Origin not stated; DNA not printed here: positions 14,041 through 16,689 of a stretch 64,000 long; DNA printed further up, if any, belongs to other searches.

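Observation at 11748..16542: Tandem paralogs fusing an AlkP-superfamily metallo-phosphoesterase-like domain to a BNR propeller and T9SS tail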

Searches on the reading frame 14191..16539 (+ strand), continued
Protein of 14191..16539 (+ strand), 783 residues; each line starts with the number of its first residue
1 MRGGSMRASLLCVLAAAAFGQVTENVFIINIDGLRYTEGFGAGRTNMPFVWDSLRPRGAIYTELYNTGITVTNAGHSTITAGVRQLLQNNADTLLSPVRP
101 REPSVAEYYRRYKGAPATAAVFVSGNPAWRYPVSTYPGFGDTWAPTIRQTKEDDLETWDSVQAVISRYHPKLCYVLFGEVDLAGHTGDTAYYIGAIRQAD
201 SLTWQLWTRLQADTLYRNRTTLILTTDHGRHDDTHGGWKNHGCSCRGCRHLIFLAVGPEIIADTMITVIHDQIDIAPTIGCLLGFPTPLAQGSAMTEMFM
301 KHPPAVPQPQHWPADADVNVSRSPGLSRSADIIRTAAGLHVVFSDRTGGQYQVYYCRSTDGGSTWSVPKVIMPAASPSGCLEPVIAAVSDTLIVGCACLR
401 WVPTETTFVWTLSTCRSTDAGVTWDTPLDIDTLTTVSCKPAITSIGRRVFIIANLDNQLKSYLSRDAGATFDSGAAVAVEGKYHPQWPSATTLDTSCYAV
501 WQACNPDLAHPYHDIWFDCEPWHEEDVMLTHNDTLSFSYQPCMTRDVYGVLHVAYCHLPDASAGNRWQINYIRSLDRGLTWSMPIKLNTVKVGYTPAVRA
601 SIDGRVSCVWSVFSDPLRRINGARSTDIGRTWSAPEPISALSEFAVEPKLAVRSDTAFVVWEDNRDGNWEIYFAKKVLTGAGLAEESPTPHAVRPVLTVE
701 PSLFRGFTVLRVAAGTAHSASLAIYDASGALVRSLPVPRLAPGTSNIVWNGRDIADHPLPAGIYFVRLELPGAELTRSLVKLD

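Call 24: predict_structure(alignment_id=A1)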
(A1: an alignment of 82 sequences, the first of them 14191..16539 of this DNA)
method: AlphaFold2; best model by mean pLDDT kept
length: 783 residues; sequences in the alignment: 82
mean_pLDDT: 92.7   pTM: 0.85
mean pLDDT of the five models: 92.7, 91.5, 91.3, 91.2, 90.8
residues with pLDDT >= 90: 661; 70-90: 82; 50-70: 25; < 50: 15
segments of 3 or more residues with pLDDT < 50: 1-4, 682-691
pLDDT, mean of each block of 10 residues (from residue 1): 50 56 96 97 98 98 95 96 95 89 98 97 96 96 97 97 98 98 97 98 99 98 98 93 94 98 97 98 96 96 76 80 96 98 96 98 97 94 97 98 92 98 98 94 98 95 98 93 92 97 88 95 92 95 98 97 94 97 91 96 96 94 95 94 95 96 94 92 42 76 90 82 96 87 86 95 95 92 87
secondary structure, 60 per line:
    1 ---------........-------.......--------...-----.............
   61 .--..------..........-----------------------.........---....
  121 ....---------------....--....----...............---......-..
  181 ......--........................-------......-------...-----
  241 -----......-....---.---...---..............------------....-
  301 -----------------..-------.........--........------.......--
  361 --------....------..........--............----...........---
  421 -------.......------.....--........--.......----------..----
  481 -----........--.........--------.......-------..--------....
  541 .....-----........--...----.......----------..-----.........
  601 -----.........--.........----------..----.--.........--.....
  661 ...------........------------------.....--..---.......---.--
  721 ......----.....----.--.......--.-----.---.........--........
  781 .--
elements in order (helices of 4 or more, strands of 3 or more residues): H10-17 E25-31 H48-57 E58-61 H72-81 H105-113 E120-124 H140-143 E146-149 H154-168 E172-177 H179-186 H189-212 E220-225 H246-249 E253-256 E264-266 H272-283 E327-335 E338-345 E352-358 E369-372 E379-388 E391-402 E407-417 E428-434 E441-445 E448-455 E458-464 E486-493 E496-504 E513-519 E537-545 E551-558 E568-574 E592-600 E606-614 E617-625 E645-653 E656-663 E670-677 E696-700 E708-714 E721-726 E731-735 E743-749 E762-770 E773-781

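Call 26: fold_search(model_id=the predicted structure, library=pdb)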
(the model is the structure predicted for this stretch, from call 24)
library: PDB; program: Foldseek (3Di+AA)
matches with E <= 10: 1348; with E <= 0.001: 721
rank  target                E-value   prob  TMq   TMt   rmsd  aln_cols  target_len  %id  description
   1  1wcq_C                4.1e-15  1.00  0.29  0.36  11.6       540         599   13  Mutagenesis of the Nucleophilic Tyrosine in a Bacterial Sialidase to Phenylalanine. (released 2005-10-12)
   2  1wcq_A                4.1e-15  1.00  0.29  0.36  12.3       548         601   12  Mutagenesis of the Nucleophilic Tyrosine in a Bacterial Sialidase to Phenylalanine. (released 2005-10-12)
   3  1eut                  2.7e-14  1.00  0.29  0.37  11.8       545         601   12  SIALIDASE, LARGE 68KD FORM, COMPLEXED WITH GALACTOSE (released 1997-01-11)
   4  2bzd_A                1.5e-12  1.00  0.28  0.35  12.1       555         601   13  Galactose recognition by the carbohydrate-binding module of a bacterial sialidase. (released 2005-08-19)
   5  5hx0_B                6.7e-12  1.00  0.31  0.60   5.6       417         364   15  Crystal structure of unknown function protein Dfer_1899 fromDyadobacter fermentans DSM 18053 (released 2016-02-17)
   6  6vc7_A                9.7e-12  1.00  0.26  0.56   9.3       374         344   16  Structure of the F349A mutant of the periplasmic domain of YejM from Salmonella typhimurium (released 2020-08-26)
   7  7lbu                  1.0e-11  1.00  0.29  0.54   9.0       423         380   15  Crystal structure of the Propionibacterium acnes surface sialidase (released 2021-12-08)
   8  8ub5                  1.1e-11  1.00  0.28  0.53   8.2       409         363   14  The Apo NanH structure from Clostridium perfringens (released 2024-09-04)
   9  9dku_A                1.4e-11  1.00  0.27  0.52   8.7       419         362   14  NanH sialidase from C. perfringens in complex with Sialyl LacNAc (released 2025-09-17)
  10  2w38                  1.6e-11  1.00  0.30  0.51  12.7       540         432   11  Crystal structure of the pseudaminidase from Pseudomonas aeruginosa (released 2008-12-23)
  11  7mhu_A                1.8e-11  1.00  0.28  0.53  10.1       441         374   14  Sialidase24 apo (released 2022-02-23)
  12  5uas_B                2.0e-11  1.00  0.35  0.58   6.1       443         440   10  Structure of a new family of Polysaccharide lyase PL25-Ulvanlyase bound to -[GlcA(1-4)Rha3S]- (released 2017-03-29)
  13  5uam_A                3.1e-11  1.00  0.35  0.59   6.1       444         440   10  Structure of a new family of Polysaccharide lyase PL25-Ulvanlyase. (released 2017-03-29)
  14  1eur                  3.1e-11  1.00  0.30  0.58   7.9       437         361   13  SIALIDASE (released 1997-01-11)
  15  3h6j                  3.1e-11  1.00  0.31  0.52  11.5       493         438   11  Crystal structure of a putative neuraminidase from Pseudomonas aeruginosa (released 2009-05-12)
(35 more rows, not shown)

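Call 32: find_encoding_contigs(protein=P0057, flank=8000, max_places=3)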
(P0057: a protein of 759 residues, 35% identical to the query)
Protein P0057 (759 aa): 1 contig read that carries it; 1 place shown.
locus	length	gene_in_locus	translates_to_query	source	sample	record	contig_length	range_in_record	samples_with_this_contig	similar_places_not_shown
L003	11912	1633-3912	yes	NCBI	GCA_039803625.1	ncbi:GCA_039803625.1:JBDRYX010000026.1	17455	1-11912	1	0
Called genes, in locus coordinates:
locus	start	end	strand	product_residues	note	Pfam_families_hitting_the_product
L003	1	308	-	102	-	?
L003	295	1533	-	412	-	PF00464:SHMT, PF00155:Aminotran_1_2, PF01212:Beta_elim_lyase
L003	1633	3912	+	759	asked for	PF00884:Sulfatase (weak), PF01663:Phosphodiest (weak), PF01676:Metalloenzyme, PF13088:BNR_2 (faint)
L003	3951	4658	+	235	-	PF13483:Lactamase_B_3, PF00753:Lactamase_B, PF12706:Lactamase_B_2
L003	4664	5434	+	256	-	PF03446:NAD_binding_2 (weak), PF03807:F420_oxidored (weak), PF10728:DUF2520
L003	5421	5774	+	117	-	PF00633:HHH (faint), PF12836:HHH_3, PF14520:HHH_5 (weak)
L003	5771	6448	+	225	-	PF00702:Hydrolase, PF13419:HAD_2, PF13242:Hydrolase_like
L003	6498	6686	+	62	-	-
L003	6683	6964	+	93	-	PF05402:PqqD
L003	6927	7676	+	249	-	-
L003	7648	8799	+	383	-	PF14907:NTP_transf_5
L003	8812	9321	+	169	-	PF14522:Cytochrome_C7 (faint), PF22113:Mtrc-MtrF_II-IV_dom (weak), PF13435:Cytochrome_C554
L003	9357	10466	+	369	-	PF13433:Peripla_BP_5 (weak), PF13458:Peripla_BP_6, PF01094:ANF_receptor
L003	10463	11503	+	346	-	PF13458:Peripla_BP_6, PF01094:ANF_receptor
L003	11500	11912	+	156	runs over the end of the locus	PF14522:Cytochrome_C7 (faint)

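Call 47: find_related_loci(query=A1, collection=genome_contigs, flank=7000)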
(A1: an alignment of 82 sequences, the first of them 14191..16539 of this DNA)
Query A1 (783 aa) in genome_contigs; peptide patterns used: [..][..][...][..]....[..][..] (x = any residue, [..] = any of these).
75 stretches matched a pattern; 65 encode a relative of the query (tblastn E <= 1e-3); 64 distinct loci.
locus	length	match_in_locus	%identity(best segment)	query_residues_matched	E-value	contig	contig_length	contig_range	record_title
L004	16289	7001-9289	50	10-769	0e+0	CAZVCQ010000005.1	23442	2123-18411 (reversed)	MAG TPA_asm: uncultured bacterium isolate SRP178699_co1_229 genome assembly, contig: NODE_2515_length_23442_cov_7.508915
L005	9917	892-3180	45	19-780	0e+0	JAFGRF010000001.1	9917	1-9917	MAG: candidate division WOR-3 bacterium isolate Zod_Metabat.816 k87_50450, whole genome shotgun sequence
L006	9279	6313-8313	44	10-675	0e+0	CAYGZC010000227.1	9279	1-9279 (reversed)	MAG TPA_asm: uncultured Chlorobiaceae bacterium isolate ERP119294_co2_80 genome assembly, contig: k141_1574869, whole ge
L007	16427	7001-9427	42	10-782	0e+0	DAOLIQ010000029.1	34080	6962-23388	MAG TPA_asm: Ignavibacteriaceae bacterium isolate AMR_MDS_0288 NODE_150_length_34080_cov_10.670389, whole genome shotgun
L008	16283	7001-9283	39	18-779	5e-175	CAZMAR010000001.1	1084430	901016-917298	MAG TPA_asm: uncultured Ignavibacteriaceae bacterium isolate binchicken_co135_97 genome assembly, contig: NODE_2_length_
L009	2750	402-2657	38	22-780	0e+0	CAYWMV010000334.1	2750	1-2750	MAG TPA_asm: uncultured Ignavibacteriaceae bacterium isolate binchicken_co190_292 genome assembly, contig: NODE_56111_le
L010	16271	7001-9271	39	10-768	0e+0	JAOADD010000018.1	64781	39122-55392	MAG: Ignavibacteria bacterium isolate SKW224 k141_1381654, whole genome shotgun sequence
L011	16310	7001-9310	44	8-780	0e+0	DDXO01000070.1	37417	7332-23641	MAG TPA_asm: candidate division WOR-3 bacterium UBA2258 UBA2258_contig_17695, whole genome shotgun sequence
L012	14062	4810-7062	34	2-769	7e-142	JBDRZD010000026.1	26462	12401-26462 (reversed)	MAG: candidate division WOR-3 bacterium isolate JZ-1_201705_bins_100 JZ-1_201705_bins_100_scaffold_26, whole genome shot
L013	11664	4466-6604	34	2-737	2e-128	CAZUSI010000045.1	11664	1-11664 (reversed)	MAG TPA_asm: uncultured bacterium isolate SRP104967_co1_96 genome assembly, contig: NODE_1882_length_11664_cov_122.57153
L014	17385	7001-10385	44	19-768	0e+0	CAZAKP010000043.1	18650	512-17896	MAG TPA_asm: uncultured bacterium isolate SRP098346_co1_22 genome assembly, contig: NODE_2937_length_18650_cov_20.009788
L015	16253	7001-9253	33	4-769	2e-124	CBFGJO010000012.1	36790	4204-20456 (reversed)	MAG: candidate division WOR-3 bacterium isolate QZM1.Bin.43.optimized.1 genome assembly, contig: NODE_12_length_36790_co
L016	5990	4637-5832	59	11-410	1e-117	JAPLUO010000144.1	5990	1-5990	MAG: candidate division WOR-3 bacterium isolate LacPavin_0920_WC90_MAG_62_12 LacPavin_0920_WC90_scaffold_206136, whole g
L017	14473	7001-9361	29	7-783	2e-102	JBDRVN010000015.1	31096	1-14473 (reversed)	MAG: candidate division WOR-3 bacterium isolate JZ-2_201705_bins_9 JZ-2_201705_bins_9_scaffold_15, whole genome shotgun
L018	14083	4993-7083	32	18-701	3e-99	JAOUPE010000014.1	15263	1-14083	MAG: candidate division WOR-3 bacterium isolate 8_1_Oct_SF_Bin39 8_1_Oct_SF_Bin39_scaffold_2245_c1, whole genome shotgun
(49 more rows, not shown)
